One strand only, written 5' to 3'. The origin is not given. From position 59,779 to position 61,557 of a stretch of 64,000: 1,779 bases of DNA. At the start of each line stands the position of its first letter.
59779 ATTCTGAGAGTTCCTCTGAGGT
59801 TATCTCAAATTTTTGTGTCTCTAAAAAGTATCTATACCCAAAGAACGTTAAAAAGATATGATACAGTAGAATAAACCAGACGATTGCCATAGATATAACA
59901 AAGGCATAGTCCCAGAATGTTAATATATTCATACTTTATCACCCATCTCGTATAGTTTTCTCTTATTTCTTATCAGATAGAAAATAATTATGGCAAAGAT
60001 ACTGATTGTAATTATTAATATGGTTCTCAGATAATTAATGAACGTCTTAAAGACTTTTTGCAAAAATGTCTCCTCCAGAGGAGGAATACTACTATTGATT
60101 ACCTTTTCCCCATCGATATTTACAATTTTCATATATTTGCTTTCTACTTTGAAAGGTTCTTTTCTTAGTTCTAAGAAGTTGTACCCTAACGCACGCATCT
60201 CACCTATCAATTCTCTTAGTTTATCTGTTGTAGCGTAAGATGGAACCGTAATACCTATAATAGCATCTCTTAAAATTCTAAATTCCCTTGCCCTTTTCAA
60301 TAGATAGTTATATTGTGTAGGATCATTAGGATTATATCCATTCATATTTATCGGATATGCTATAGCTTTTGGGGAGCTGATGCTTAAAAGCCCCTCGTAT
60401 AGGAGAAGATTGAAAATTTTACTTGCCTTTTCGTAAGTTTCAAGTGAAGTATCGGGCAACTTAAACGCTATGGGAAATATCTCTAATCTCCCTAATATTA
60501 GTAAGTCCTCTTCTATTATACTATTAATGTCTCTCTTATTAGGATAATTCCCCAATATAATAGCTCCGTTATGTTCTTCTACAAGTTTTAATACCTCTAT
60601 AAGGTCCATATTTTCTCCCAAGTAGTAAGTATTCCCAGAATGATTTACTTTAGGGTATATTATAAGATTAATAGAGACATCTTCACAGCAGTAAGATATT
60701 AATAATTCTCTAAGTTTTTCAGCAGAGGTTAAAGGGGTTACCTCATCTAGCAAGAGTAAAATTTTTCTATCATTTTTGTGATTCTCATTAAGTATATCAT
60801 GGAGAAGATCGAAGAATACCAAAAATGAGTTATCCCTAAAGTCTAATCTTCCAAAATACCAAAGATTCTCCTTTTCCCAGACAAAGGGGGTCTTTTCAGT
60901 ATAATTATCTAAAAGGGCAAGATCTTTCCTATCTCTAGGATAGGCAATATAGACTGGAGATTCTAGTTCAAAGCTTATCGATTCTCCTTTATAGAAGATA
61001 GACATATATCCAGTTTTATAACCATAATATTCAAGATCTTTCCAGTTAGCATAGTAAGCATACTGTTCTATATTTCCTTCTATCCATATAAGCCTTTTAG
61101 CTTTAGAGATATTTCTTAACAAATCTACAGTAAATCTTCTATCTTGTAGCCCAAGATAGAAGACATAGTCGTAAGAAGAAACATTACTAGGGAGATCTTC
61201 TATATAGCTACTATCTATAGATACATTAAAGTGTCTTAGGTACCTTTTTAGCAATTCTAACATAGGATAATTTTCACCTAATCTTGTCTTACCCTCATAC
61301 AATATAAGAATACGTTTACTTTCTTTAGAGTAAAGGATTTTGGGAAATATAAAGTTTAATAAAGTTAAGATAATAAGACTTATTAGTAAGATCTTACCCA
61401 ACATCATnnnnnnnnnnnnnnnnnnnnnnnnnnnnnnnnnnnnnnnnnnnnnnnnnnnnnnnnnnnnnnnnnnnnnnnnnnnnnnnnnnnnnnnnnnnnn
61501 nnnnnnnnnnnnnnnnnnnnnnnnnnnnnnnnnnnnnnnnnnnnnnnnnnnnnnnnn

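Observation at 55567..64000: Seven-gene c-di-GMP-type exopolysaccharide operon matching B. subtilis ydaJKLMN, extended by a serpin and a GT4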

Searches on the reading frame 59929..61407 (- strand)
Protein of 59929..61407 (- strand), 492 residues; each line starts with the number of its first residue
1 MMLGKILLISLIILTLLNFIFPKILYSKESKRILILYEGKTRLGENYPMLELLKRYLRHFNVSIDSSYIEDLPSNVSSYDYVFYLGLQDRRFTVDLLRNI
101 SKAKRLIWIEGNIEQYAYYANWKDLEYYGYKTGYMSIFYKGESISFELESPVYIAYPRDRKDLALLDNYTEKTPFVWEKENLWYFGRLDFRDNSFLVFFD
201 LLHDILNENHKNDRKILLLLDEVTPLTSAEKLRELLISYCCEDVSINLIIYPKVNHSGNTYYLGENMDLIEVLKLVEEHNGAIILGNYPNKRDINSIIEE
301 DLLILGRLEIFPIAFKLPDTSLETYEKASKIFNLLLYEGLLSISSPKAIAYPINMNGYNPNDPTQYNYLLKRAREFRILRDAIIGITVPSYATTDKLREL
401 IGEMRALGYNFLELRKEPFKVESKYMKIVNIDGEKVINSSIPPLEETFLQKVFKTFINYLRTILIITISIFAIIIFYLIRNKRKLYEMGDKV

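Call 3: search_protein_families(library=pfam, proteins=[window:59929-61407:-], max_evalue=0.01)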
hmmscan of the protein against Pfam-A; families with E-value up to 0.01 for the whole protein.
window:59929-61407:- (492 aa): 1 family
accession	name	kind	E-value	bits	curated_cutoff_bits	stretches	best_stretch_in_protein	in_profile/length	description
PF19592.4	DUF6097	-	0.0043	17.7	27.5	0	438-485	89-135/152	Family of unknown function (DUF6097)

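Call 5: search_protein_families(library=ncbifam, proteins=[window:59929-61407:-], max_evalue=0.01)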
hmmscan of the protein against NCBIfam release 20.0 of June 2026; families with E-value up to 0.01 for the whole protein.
window:59929-61407:- (492 aa): 0 families

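Call 12: find_homologous_proteins(query=window:59929-61407:-)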
Query window:59929-61407:- (492 aa): 12 proteins with E <= 0.001 among 8000 candidates.
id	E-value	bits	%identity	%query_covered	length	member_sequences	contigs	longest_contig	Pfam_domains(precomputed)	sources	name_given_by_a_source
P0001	0.0e+0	1083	100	100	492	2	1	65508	-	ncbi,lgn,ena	-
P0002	6.5e-283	957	88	100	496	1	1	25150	-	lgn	-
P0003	2.7e-250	849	77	97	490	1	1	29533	-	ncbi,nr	ncbi:MAG: hypothetical protein N2380_02605 [bacterium]|nr:hypothetical protein [bacterium]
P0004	2.7e-250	849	77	100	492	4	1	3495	PF10096.15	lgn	-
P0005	7.6e-193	660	60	100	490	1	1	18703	-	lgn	-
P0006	2.6e-192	658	60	100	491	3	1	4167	-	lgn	-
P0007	7.1e-191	653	60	99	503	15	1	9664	-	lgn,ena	-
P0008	3.8e-190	651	60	99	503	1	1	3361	-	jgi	-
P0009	2.2e-155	536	51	99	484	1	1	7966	-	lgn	-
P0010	8.2e-153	528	50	99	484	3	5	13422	-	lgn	-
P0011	4.8e-151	522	51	99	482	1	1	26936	PF10096.15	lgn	-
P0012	1.6e-110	388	42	94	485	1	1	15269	PF10096.15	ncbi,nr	ncbi:MAG: DUF2334 domain-containing protein [Dictyoglomaceae bacterium]|nr:DUF2334 domain-containing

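Call 13: find_encoding_contigs(protein=P0001, flank=10000, max_places=4)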
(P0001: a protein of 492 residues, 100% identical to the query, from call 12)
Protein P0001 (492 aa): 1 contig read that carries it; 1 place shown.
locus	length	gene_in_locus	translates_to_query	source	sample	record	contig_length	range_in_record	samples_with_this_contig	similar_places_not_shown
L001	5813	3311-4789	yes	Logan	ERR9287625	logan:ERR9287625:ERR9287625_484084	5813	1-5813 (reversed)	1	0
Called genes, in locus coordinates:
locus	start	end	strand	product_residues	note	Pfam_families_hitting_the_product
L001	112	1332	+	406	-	PF00079:Serpin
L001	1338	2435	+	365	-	-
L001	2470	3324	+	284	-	PF00990:GGDEF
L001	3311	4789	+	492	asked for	-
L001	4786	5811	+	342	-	?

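Call 14: find_encoding_contigs(protein=P0012, flank=10000, max_places=3)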
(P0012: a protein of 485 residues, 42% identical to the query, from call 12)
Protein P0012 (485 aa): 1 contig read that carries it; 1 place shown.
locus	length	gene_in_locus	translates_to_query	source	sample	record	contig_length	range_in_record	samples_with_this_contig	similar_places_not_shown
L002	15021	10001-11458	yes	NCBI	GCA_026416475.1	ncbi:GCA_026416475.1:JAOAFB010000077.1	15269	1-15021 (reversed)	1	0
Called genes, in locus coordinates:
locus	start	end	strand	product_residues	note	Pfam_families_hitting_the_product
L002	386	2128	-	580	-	PF04675:DNA_ligase_A_N, PF01068:DNA_ligase_A_M, PF09414:RNA_ligase (weak), PF04679:DNA_ligase_A_C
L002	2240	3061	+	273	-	PF01678:DAP_epimerase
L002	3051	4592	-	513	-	PF00496:SBP_bac_5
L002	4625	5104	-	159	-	PF02915:Rubrerythrin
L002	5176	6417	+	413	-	PF00994:MoCF_biosynth, PF18146:CinA_KH, PF02464:CinA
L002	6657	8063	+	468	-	PF01120:Alpha_L_fucos, PF16757:Fucosidase_C (weak)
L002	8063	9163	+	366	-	PF01270:Glyco_hydro_8 (weak)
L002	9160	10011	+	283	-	PF00990:GGDEF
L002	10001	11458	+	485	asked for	PF10096:DUF2334 (weak)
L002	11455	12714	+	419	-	PF13506:Glyco_transf_21, PF03142:Chitin_synth_2 (faint), PF13641:Glyco_tranf_2_3, PF00535:Glycos_transf_2, PF10111:Glyco_tranf_2_2, PF13632:Glyco_trans_2_3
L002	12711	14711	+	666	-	PF03170:CBM_BcsB_1st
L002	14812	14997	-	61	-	PF12797:Fer4_2 (weak), PF12838:Fer4_7 (faint), PF00037:Fer4 (weak), PF12837:Fer4_6 (weak), PF13237:Fer4_10 (weak), PF14697:Fer4_21 (weak), PF13370:Fer4_13, PF13459:Fer4_15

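Call 21: find_homologous_proteins(query=A1, max_evalue=0.00001)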
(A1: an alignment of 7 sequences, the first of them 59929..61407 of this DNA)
Query A1 (7 sequences) (492 aa, profile of the alignment): 12 proteins with E <= 0.00001 among 8000 candidates.
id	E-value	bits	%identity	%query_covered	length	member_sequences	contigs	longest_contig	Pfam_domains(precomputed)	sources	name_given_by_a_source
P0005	1.3e-222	758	60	100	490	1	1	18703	-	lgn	-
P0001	2.5e-218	744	100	100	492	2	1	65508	-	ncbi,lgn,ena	-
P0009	2.4e-212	724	51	99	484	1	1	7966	-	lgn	-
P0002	3.2e-210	717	88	100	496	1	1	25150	-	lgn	-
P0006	6.2e-209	713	60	100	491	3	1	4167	-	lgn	-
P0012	1.0e-208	712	42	94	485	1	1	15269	PF10096.15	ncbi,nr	ncbi:MAG: DUF2334 domain-containing protein [Dictyoglomaceae bacterium]|nr:DUF2334 domain-containing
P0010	3.7e-206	704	50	99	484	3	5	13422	-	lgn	-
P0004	1.1e-199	682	77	100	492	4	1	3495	PF10096.15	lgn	-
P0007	1.5e-198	678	60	99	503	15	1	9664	-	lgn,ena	-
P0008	1.3e-196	672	60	99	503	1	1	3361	-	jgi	-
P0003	7.6e-195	666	77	97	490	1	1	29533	-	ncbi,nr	ncbi:MAG: hypothetical protein N2380_02605 [bacterium]|nr:hypothetical protein [bacterium]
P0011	7.5e-185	633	51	99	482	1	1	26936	PF10096.15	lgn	-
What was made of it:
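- Tried and rejected: A profile search with a YdaL alignment that included Firmicute members returned only the same 12 close relatives (call 21).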

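Call 53: predict_structure(alignment_id=A3)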
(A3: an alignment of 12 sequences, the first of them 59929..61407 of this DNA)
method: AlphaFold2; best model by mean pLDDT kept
length: 492 residues; sequences in the alignment: 12
mean_pLDDT: 69.4   pTM: 0.59
mean pLDDT of the five models: 69.4, 67.3, 66.4, 50.4, 47.9
residues with pLDDT >= 90: 59; 70-90: 241; 50-70: 87; < 50: 105
segments of 3 or more residues with pLDDT < 50: 20-28, 40-46, 125-174, 343-369, 371-378
pLDDT, mean of each block of 10 residues (from residue 1): 69 61 40 80 52 73 84 83 79 85 87 76 48 29 30 27 33 56 72 62 74 73 89 79 79 86 91 85 84 83 90 82 76 71 45 36 48 47 69 76 74 81 89 83 71 80 89 86 61 46
secondary structure, 60 per line:
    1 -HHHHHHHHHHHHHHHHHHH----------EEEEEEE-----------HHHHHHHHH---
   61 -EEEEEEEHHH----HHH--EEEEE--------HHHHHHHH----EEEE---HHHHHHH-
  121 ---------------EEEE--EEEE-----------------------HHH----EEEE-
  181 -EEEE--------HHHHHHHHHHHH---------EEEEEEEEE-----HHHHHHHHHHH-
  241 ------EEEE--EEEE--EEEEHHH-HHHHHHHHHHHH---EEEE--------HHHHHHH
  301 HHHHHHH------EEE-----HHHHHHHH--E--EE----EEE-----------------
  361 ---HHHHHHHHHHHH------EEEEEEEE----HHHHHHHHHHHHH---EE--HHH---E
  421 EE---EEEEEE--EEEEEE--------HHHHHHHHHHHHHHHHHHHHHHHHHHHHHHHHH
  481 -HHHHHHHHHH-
elements in order: H2-20 E31-37 H49-57 E62-68 E81-85 H94-101 E106-109 H113-119 E136-139 E142-145 E176-179 E182-185 H194-205 E215-223 H229-239 E247-250 E253-256 E259-262 H267-278 E282-285 H294-307 E314-316 H322-329 E341-343 H364-375 E382-389 H394-406 E420-422 E426-431 E434-439 H448-480 H482-491
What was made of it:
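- On CE4 polysaccharide deacetylase (active enzyme): The model has moderate confidence, pLDDT 69 (call 53).
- The YdaL model has only moderate confidence (pLDDT 69, call 53).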

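Call 55: find_related_loci(query=L001:112-1332:+, collection=metagenome_contigs, flank=9000)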
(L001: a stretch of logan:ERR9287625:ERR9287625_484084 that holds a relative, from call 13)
Query L001:112-1332:+ (406 aa) in metagenome_contigs; peptide patterns used: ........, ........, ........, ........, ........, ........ (x = any residue, [..] = any of these).
246 stretches matched a pattern; 103 encode a relative of the query (tblastn E <= 1e-3); the best 80 are kept; 80 distinct loci.
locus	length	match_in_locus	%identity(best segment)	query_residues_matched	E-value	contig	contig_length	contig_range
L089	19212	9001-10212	75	1-404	0e+0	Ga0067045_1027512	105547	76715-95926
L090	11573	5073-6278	63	1-404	9e-165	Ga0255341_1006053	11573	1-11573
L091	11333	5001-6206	63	1-404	7e-163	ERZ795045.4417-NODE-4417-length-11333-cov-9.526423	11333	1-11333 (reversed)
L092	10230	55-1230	63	11-404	8e-155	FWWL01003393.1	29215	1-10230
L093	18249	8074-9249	62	11-404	1e-154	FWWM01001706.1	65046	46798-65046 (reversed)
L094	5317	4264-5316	62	3-359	8e-150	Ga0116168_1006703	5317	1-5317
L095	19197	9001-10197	60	1-403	5e-146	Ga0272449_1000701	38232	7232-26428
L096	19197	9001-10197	60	1-403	1e-144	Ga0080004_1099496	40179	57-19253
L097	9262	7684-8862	60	6-403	4e-142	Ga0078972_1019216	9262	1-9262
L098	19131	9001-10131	62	31-403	4e-141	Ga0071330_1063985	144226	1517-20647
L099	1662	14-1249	51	1-403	1e-133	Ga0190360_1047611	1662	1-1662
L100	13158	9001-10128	53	31-405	2e-121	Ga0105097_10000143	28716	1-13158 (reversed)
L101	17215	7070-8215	51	24-403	5e-120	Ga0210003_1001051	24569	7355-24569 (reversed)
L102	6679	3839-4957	50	31-403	5e-118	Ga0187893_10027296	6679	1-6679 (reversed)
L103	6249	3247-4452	51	1-403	2e-117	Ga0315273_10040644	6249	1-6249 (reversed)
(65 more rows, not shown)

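Call 56: search_solved_structures(query=L001:112-1332:+, max_evalue=1e-20, show_alignments=1)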
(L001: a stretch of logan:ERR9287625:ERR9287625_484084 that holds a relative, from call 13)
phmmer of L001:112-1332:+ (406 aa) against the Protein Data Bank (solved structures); distinct sequences matched with E-value up to 1e-20: 195 (the best 60 are shown).
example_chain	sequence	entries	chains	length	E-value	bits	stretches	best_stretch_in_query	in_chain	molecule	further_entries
4ga7_A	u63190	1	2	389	7.6e-93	315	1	34-403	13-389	Leukocyte elastase inhibitor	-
8gxv_A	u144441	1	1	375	1.7e-92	313.8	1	39-403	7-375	Proteinase inhibitor I4 serpin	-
6ee5_A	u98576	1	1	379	1.2e-87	297.9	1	34-403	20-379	Conserpin-AATRCL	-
5cdx_A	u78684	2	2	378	2.3e-87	296.9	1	34-403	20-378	Conserpin | Conserpin in the latent state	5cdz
5ce0_A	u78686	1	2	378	8.5e-87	295.1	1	34-403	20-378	Native conserpin with Z-variant (E342K)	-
4zk0_A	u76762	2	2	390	3.9e-86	292.9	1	33-403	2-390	Serpin B4 | Serpin B3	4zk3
2zv6_A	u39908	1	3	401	4.4e-86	292.7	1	33-403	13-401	Serpin B3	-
2dut_A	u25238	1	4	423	5.4e-84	285.9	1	38-403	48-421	Heterochromatin-associated protein MENT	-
1by7_A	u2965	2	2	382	4.5e-83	282.8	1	36-403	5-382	PROTEIN (PLASMINOGEN ACTIVATOR INHIBITOR-2) | PLASMINOGEN ACTIVATOR INHIBITOR-2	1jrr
2arq_A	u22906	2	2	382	8.6e-83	281.9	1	36-403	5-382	Plasminogen activator inhibitor-2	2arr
2h4r_A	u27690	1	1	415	1.6e-79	271.2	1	93-403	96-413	Heterochromatin-associated protein MENT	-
8zcr_A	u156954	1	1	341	2.5e-79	270.5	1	34-366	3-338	Serpin B9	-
3fgq_A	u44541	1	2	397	3.8e-79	269.9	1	43-403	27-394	Neuroserpin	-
3f5n_A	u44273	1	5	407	4.1e-79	269.8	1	43-403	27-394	Neuroserpin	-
1hle_A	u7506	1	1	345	4.7e-79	269.6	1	35-362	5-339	HORSE LEUKOCYTE ELASTASE INHIBITOR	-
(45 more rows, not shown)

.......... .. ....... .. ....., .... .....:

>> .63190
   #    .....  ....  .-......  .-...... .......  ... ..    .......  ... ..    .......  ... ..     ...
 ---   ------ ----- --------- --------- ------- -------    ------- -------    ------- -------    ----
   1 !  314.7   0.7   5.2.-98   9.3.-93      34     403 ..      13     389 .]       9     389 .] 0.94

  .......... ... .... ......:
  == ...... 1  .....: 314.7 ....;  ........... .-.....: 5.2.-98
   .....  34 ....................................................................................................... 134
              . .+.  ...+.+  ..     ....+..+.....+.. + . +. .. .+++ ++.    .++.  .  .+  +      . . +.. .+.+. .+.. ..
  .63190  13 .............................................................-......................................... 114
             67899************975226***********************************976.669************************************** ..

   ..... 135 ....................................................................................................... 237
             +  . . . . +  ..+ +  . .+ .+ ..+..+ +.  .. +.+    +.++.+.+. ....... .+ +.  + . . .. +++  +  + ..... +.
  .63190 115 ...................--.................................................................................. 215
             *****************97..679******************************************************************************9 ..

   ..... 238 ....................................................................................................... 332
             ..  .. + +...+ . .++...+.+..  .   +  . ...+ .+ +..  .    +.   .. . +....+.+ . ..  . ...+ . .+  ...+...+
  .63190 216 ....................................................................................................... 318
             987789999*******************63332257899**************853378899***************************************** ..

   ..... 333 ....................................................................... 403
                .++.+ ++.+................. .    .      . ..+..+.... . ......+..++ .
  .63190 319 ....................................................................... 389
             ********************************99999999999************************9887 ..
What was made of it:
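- On Inhibitory serpin: It matches SERPINB1 at E 7.6e-93 with the hinge aligned (call 56).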
